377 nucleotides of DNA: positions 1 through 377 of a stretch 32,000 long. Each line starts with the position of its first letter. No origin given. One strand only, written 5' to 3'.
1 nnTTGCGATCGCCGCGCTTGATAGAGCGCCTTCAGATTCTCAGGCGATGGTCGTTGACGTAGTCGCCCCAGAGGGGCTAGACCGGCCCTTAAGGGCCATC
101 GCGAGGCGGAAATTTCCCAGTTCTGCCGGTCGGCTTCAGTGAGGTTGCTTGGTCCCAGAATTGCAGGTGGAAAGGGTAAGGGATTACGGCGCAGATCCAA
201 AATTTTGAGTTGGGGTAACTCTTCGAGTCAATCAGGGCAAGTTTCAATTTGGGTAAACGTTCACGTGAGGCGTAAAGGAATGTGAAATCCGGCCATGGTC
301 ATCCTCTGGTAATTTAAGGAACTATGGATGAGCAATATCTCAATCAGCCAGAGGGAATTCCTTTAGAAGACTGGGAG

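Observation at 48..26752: A family of 24-51 nt double-hairpin mini-insertions, each splitting a HIP1 octamer (GCGA|TCGC) inside an ORF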

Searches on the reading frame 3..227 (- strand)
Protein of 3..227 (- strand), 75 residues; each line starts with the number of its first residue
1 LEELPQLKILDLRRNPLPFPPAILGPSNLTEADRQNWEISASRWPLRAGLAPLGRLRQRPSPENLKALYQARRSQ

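Call 64: find_homologous_proteins(query=window:3-227:-, max_evalue=0.001)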
Query seq(75 aa) (75 aa): 2 proteins with E <= 0.001 among 4 candidates.
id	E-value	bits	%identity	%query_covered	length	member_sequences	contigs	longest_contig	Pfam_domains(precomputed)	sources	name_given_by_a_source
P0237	9.5e-35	136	98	88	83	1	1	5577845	-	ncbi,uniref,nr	ncbi:hypothetical protein [Halomicronema hongdechloris]|uniref:hypothetical protein n=1 Tax=Halomicr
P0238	1.7e-9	56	67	65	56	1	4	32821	-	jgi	-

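Call 66: find_encoding_contigs(protein=P0237, flank=10000, max_places=2)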
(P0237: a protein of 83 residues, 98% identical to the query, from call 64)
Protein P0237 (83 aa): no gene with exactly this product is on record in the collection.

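Call 67: find_encoding_contigs(protein=P0238, flank=3000, max_places=3)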
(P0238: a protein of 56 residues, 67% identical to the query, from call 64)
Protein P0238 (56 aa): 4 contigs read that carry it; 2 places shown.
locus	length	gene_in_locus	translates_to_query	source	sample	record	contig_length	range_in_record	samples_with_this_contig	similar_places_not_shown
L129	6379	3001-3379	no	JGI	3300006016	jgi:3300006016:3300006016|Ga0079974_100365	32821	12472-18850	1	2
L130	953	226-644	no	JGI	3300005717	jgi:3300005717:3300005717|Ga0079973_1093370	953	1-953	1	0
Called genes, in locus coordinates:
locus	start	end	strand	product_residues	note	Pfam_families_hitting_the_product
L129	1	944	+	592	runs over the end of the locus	PF00664:ABC_membrane, PF13748:ABC_membrane_3 (faint), PF00005:ABC_tran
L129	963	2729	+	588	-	PF00664:ABC_membrane, PF13401:AAA_22 (faint), PF00005:ABC_tran, PF02463:SMC_N (faint)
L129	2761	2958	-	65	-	-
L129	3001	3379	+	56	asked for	-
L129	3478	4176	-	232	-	PF01058:Oxidored_q6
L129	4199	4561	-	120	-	-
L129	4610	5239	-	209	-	PF00132:Hexapep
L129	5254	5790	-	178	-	PF04229:GrpB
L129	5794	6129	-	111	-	PF08803:ydhR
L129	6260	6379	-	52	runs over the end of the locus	-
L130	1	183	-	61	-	?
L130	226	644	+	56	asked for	-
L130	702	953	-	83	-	?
